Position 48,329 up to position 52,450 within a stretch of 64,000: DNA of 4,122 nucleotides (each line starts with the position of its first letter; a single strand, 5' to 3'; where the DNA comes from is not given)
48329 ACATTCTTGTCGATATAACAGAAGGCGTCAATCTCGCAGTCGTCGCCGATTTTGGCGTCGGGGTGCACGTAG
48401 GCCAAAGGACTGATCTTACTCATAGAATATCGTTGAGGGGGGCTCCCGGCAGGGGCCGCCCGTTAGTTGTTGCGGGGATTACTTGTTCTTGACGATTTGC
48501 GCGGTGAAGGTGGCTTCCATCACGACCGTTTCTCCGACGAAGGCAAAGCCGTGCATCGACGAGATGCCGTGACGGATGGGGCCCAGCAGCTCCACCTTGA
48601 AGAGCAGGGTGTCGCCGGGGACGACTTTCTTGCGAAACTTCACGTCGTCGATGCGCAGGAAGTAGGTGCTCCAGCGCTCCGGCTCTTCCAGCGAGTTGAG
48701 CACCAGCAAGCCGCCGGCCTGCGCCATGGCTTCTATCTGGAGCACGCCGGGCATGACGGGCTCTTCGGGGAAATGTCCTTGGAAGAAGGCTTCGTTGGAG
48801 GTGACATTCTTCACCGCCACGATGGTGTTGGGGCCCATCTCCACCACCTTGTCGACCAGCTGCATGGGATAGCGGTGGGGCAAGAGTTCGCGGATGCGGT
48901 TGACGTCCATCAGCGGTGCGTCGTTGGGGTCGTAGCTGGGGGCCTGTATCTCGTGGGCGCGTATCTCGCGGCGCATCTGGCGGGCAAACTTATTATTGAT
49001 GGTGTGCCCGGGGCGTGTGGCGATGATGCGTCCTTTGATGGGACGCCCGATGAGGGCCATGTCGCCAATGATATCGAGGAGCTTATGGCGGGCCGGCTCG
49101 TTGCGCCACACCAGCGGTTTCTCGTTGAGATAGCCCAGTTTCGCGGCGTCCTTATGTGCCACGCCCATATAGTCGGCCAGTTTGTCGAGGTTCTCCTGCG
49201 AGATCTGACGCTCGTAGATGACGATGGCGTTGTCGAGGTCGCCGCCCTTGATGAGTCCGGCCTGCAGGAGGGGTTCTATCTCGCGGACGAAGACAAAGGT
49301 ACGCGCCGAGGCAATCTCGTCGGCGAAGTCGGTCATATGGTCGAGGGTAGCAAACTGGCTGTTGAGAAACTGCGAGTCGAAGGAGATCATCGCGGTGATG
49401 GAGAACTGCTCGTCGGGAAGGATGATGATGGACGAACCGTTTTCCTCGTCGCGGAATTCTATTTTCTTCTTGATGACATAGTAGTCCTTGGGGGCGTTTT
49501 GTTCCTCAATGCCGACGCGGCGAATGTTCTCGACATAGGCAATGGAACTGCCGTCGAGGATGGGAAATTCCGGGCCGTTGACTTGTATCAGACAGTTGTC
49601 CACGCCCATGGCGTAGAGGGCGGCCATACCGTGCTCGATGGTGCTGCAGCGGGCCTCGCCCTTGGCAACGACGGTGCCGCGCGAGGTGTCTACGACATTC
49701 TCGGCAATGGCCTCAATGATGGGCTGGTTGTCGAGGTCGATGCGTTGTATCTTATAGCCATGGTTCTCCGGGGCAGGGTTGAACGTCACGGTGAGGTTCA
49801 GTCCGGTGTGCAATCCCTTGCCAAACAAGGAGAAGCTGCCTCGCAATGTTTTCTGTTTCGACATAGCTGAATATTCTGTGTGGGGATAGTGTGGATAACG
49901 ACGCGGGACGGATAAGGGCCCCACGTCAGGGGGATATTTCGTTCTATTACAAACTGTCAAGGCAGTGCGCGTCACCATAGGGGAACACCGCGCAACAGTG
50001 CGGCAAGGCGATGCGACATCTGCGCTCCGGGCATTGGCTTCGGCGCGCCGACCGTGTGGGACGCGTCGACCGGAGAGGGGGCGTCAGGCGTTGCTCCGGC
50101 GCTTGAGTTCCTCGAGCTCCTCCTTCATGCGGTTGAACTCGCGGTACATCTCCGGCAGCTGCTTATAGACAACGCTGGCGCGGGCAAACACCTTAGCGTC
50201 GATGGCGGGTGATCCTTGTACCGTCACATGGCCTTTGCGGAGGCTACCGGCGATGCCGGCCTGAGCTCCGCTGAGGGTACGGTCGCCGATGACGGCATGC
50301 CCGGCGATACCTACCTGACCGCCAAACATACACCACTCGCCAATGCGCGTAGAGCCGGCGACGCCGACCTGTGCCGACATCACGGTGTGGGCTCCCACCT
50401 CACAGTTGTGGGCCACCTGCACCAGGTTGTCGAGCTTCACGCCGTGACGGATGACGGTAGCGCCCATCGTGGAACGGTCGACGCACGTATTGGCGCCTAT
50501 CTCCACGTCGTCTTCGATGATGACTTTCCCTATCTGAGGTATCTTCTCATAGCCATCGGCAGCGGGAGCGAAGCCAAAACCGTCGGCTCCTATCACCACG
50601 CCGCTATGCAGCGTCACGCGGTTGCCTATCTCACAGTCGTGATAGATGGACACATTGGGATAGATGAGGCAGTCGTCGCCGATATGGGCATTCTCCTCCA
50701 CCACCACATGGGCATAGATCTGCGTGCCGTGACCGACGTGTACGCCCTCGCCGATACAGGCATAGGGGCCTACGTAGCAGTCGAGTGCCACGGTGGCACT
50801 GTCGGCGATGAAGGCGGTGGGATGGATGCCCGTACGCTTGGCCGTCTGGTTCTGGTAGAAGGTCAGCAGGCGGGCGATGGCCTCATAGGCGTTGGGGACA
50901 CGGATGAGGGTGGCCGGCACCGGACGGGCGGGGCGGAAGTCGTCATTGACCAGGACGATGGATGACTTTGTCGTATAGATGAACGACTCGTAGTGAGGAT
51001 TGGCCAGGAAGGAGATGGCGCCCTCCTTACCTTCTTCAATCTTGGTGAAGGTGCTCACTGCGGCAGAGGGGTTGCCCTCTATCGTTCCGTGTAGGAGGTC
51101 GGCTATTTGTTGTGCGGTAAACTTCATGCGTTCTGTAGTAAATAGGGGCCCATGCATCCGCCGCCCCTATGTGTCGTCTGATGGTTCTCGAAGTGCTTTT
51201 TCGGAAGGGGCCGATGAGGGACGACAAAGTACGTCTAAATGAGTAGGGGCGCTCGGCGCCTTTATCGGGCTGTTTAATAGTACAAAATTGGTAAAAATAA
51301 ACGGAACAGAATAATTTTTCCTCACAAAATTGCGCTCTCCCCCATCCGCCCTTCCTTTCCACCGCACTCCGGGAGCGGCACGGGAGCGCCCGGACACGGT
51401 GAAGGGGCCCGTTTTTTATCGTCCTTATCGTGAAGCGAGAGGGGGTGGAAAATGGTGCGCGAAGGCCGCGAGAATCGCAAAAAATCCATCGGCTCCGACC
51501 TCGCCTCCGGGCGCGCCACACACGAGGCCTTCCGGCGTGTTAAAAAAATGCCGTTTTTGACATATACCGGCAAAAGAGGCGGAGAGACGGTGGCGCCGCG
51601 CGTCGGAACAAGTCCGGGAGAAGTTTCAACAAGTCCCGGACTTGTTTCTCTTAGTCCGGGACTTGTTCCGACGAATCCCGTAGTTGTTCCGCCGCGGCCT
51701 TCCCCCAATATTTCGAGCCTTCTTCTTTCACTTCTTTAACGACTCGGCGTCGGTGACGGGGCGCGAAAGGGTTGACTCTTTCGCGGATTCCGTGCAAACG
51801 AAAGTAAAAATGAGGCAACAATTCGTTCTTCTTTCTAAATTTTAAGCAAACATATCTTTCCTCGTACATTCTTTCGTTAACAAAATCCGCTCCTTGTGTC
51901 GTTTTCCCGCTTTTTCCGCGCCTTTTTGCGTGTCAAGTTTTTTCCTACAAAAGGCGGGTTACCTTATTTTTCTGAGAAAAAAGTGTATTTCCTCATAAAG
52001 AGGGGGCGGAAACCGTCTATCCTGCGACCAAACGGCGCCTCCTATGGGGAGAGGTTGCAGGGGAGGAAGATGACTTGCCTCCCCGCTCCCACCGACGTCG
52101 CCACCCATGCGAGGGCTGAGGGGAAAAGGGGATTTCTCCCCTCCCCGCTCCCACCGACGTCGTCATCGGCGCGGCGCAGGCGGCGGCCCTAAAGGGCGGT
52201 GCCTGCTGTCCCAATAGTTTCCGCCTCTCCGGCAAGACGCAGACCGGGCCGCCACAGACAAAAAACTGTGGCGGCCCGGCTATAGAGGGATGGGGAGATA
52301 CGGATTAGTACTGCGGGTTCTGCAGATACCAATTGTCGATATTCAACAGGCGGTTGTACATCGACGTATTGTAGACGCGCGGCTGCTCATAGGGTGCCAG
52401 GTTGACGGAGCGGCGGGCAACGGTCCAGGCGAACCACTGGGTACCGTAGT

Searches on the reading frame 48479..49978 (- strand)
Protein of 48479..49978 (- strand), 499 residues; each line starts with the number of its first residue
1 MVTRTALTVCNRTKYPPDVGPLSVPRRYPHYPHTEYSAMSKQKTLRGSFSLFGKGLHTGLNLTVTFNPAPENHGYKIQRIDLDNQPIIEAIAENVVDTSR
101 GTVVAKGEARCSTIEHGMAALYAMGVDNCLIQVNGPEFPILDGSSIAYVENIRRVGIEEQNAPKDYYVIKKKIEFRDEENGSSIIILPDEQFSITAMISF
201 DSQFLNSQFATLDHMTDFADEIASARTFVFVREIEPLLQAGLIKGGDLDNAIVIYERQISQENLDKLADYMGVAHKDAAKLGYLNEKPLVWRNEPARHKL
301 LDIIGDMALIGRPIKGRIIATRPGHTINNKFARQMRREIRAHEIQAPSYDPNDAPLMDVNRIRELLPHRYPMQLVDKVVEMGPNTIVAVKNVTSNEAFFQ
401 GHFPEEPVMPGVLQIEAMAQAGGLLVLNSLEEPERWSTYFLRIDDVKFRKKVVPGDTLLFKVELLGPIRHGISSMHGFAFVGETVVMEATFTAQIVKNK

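Call 69: search_protein_families(library=pfam, proteins=[window:48479-49978:-])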
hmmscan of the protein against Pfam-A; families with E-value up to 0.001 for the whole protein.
window:48479-49978:- (499 aa): 3 families
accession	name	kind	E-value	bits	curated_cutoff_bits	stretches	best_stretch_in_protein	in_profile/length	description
PF03331.19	LpxC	-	1.4e-85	287.5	27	1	42-335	1-266/268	UDP-3-O-acyl N-acetylglycosamine deacetylase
PF07977.19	FabA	-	6.9e-30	103.9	23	1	366-489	1-137/138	FabA-like domain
PF22818.2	ApeI-like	-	7.6e-05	23.4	28.5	1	391-463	21-85/119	ApeI dehydratase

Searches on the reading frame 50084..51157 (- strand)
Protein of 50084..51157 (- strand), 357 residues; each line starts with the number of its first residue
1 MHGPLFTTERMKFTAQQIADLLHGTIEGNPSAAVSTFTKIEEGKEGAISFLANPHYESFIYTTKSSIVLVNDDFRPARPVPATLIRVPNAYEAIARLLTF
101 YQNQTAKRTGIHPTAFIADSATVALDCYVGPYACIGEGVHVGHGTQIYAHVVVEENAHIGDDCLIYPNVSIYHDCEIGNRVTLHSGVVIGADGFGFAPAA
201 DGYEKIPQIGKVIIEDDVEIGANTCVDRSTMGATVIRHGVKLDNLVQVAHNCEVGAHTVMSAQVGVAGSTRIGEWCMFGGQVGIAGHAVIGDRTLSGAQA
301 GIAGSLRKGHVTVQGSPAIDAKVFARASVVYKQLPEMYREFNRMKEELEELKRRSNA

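Call 9: search_protein_families(library=pfam, proteins=[window:50084-51157:-])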
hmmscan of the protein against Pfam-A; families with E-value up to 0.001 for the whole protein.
window:50084-51157:- (357 aa): 5 families
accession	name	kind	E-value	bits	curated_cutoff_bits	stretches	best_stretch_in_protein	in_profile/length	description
PF00132.30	Hexapep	-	1e-26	91.9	27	3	156-190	1-35/36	Bacterial transferase hexapeptide (six repeats)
PF04613.19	LpxD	-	1.3e-20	73.5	30.8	1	33-99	3-69/70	UDP-3-O-[3-hydroxymyristoyl] glucosamine N-acyltransferase, LpxD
PF25084.1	LbH_EIF2B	-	4e-11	43.3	54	1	116-190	29-100/105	EIF2B subunit epsilon LbH domain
PF14602.12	Hexapep_2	-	1.7e-05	24.9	27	0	212-226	2-16/34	Hexapeptide repeat of succinyl-transferase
PF25087.1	GMPPB_C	-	5.4e-05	23.3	39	0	149-184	3-38/110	GMPPB C-terminal domain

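Call 17: find_encoding_contigs(protein=window:50084-51157:-, flank=10000, max_places=10)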
Protein window:50084-51157:- (357 aa): 1 contig read that carries it; 1 place shown.
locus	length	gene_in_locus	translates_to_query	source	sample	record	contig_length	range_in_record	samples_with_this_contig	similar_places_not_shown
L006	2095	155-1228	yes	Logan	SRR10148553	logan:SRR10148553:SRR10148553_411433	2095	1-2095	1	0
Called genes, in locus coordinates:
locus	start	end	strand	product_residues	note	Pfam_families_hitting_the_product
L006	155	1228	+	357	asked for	PF04613:LpxD, PF25084:LbH_EIF2B (weak), PF00132:Hexapep, PF25087:GMPPB_C (weak)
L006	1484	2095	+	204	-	?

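Call 51: find_homologous_proteins(query=window:50084-51157:-, max_evalue=1e-80)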
Query window:50084-51157:- (357 aa): 7984 proteins with E <= 1e-80 among 8000 candidates; the best 120 are listed.
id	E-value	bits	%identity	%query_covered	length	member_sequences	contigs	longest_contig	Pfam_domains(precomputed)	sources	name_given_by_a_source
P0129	2.7e-237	804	100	100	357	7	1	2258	PF14602.13,PF00132.31,PF04613.20,PF25087.2,PF25084.2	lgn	-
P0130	5.4e-190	649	83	96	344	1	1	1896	PF14602.13,PF00132.31,PF04613.20,PF25087.2,PF25084.2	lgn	-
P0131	3.2e-189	646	82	94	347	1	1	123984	PF14602.13,PF00132.31,PF04613.20,PF25087.2,PF25084.2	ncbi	-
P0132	4.9e-189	646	83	96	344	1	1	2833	PF14602.13,PF00132.31,PF04613.20,PF25087.2,PF25084.2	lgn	-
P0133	1.7e-187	641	82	96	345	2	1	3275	PF14602.13,PF00132.31,PF04613.20,PF25087.2,PF25084.2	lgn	-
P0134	5.2e-187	639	82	96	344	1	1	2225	PF14602.13,PF00132.31,PF04613.20,PF25087.2,PF25084.2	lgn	-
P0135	2.9e-186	636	81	94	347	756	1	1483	PF14602.13,PF00132.31,PF04613.20,PF25087.2,PF25084.2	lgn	-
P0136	3.3e-186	636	82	96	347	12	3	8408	PF14602.13,PF00132.31,PF04613.20,PF25087.2,PF25247.2,PF25084.2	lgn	-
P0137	2.7e-185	633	81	97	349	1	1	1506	PF14602.13,PF00132.31,PF04613.20,PF25087.2,PF25084.2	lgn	-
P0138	3.0e-185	633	80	97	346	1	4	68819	PF14602.13,PF00132.31,PF04613.20,PF25087.2,PF25084.2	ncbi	-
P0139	4.2e-185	633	80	97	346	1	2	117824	PF14602.13,PF00132.31,PF04613.20,PF25087.2,PF25084.2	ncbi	-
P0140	2.4e-183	627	80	96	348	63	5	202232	PF14602.13,PF00132.31,PF04613.20,PF25087.2,PF25084.2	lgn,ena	-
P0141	2.6e-183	627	80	96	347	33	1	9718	PF14602.13,PF00132.31,PF04613.20,PF25087.2,PF25084.2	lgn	-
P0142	3.4e-183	626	79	96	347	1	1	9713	PF14602.13,PF00132.31,PF04613.20,PF25087.2,PF25084.2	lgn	-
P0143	8.5e-183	625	82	96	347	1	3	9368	PF14602.13,PF00132.31,PF04613.20,PF25087.2,PF25084.2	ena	-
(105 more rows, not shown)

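Call 52: find_encoding_contigs(protein=P0131, flank=6000, max_places=3)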
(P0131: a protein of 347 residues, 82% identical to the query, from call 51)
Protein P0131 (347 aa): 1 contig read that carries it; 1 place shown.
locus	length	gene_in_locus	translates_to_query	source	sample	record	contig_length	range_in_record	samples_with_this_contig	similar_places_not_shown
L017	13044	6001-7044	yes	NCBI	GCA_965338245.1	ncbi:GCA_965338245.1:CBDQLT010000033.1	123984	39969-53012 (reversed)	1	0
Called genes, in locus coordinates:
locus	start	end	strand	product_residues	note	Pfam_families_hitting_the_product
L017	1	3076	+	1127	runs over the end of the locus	PF13715:CarbopepD_reg_2 (weak), PF07715:Plug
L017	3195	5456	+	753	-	PF14322:SusD-like_3 (faint)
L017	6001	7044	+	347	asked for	PF04613:LpxD, PF25084:LbH_EIF2B (weak), PF25087:GMPPB_C (weak), PF00132:Hexapep, PF14602:Hexapep_2 (faint), PF00132:Hexapep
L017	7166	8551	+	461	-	PF03331:LpxC, PF07977:FabA, PF22817:ApeP-like, PF22818:ApeI-like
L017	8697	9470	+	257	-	PF25084:LbH_EIF2B (faint), PF25087:GMPPB_C, PF00132:Hexapep (weak), PF13720:Acetyltransf_11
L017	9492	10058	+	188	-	PF07929:PRiA4_ORF3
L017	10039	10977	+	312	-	PF01745:IPT, PF01715:IPPT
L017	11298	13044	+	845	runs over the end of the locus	PF00912:Transgly, PF28500:PBP_middle, PF00905:Transpeptidase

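Call 53: find_encoding_contigs(protein=P0140, flank=6000, max_places=3)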
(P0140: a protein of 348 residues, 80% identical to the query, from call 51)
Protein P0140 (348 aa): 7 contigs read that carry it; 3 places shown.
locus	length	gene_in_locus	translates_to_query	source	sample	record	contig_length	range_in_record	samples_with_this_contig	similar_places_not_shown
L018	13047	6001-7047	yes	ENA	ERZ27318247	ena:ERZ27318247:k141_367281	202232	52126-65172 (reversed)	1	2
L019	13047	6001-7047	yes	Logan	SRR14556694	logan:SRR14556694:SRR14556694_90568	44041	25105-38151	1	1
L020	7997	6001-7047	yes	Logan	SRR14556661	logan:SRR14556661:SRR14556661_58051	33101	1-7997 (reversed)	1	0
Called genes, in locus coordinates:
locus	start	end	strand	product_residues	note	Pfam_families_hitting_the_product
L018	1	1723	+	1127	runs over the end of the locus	PF13620:CarboxypepD_reg (weak), PF13715:CarbopepD_reg_2 (weak), PF07715:Plug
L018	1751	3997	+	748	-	PF14322:SusD-like_3 (weak)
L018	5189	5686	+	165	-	-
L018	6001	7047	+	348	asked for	PF04613:LpxD, PF25084:LbH_EIF2B (faint), PF25087:GMPPB_C (weak), PF00132:Hexapep (weak), PF14602:Hexapep_2 (faint), PF00132:Hexapep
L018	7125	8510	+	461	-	PF03331:LpxC, PF07977:FabA, PF22817:ApeP-like, PF22818:ApeI-like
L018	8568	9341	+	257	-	PF25084:LbH_EIF2B (faint), PF25087:GMPPB_C, PF00132:Hexapep (weak), PF13720:Acetyltransf_11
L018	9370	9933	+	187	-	PF07929:PRiA4_ORF3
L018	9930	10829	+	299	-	PF01745:IPT, PF01715:IPPT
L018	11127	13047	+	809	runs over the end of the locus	PF00912:Transgly, PF28500:PBP_middle, PF00905:Transpeptidase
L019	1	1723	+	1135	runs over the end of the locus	PF13620:CarboxypepD_reg (weak), PF13715:CarbopepD_reg_2 (weak), PF07715:Plug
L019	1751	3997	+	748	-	PF14322:SusD-like_3 (weak)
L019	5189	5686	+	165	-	-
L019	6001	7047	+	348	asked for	PF04613:LpxD, PF25084:LbH_EIF2B (faint), PF25087:GMPPB_C (weak), PF00132:Hexapep (weak), PF14602:Hexapep_2 (faint), PF00132:Hexapep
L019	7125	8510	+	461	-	PF03331:LpxC, PF07977:FabA, PF22817:ApeP-like, PF22818:ApeI-like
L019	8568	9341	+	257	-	PF25084:LbH_EIF2B (faint), PF25087:GMPPB_C, PF00132:Hexapep (weak), PF13720:Acetyltransf_11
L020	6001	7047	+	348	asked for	PF04613:LpxD, PF25084:LbH_EIF2B (faint), PF25087:GMPPB_C (weak), PF00132:Hexapep (weak), PF14602:Hexapep_2 (faint), PF00132:Hexapep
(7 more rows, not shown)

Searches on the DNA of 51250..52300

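Call 66: search_rna_families(source=window, start=51250, end=52300, threshold=evalue, max_evalue=10)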
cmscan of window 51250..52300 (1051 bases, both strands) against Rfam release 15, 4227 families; matches with E-value up to 10: 15.
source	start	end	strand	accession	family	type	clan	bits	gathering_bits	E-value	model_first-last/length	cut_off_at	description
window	51788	51885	+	RF01212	sn2524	Gene; snRNA; snoRNA; CD-box;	-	20.8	44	2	1-109/109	no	Small nucleolar RNA sn2524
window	51597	51676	+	RF04029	mir-8521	Gene; miRNA;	-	20.7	80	0.17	1-68/68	no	mir-8521 microRNA precursor family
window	51352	51401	-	RF03059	raiA-hairpin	Gene; sRNA;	-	20.2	43.7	0.61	1-48/48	no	raiA-hairpin RNA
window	51628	51667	+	RF03790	MIR8008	Gene; miRNA;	-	19.7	66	0.49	8-46/55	no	MIR8008 microRNA precursor family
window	51591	51664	-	RF03382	mir-635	Gene; miRNA;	-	18.2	100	0.86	1-92/92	no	mir-635 microRNA precursor family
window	51961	52112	-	RF01495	ACAT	Cis-reg;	-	18.1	37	0.5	1-147/147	no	Human acetyl-coA cholesterol acyltransferase mRNA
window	51497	51591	-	RF02822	Srn266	Gene; sRNA;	-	18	63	4.7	1-112/112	no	Streptococcus RNA 266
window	52049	52156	-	RF03964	mir-H1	Gene; miRNA;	-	18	97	6.1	1-85/85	no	mir-H1 microRNA precursor family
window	51601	51696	+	RF02214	mir-56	Gene; miRNA;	-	15.9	80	6.3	1-65/65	no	mir-56 microRNA precursor family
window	52047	52090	+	RF03873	mir-3192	Gene; miRNA;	-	15.9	80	7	1-77/77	no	mir-3192 microRNA precursor family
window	51629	51666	+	RF03668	mir-1788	Gene; miRNA;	-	14.3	57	7.5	1-77/77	no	mir-1788 microRNA precursor family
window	52030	52152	+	RF02354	BjrC80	Gene; sRNA;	-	13.7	80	6.1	1-162/162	no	Bradyrhizobiaceae sRNA BjrC80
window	52246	52277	+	RF02357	RNaseP-T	Gene; ribozyme;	CL00002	13.5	60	2.8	1-208/208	no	RNaseP truncated form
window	52241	52299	+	RF00065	snoR9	Gene; snRNA; snoRNA; CD-box;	CL00132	13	90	3.3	1-74/128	no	Small nucleolar RNA snoR9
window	51921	52000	+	RF00487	IRES_Cx43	Cis-reg; IRES;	-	12.2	70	5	1-204/204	no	Connexin-43 internal ribosome entry site (IRES)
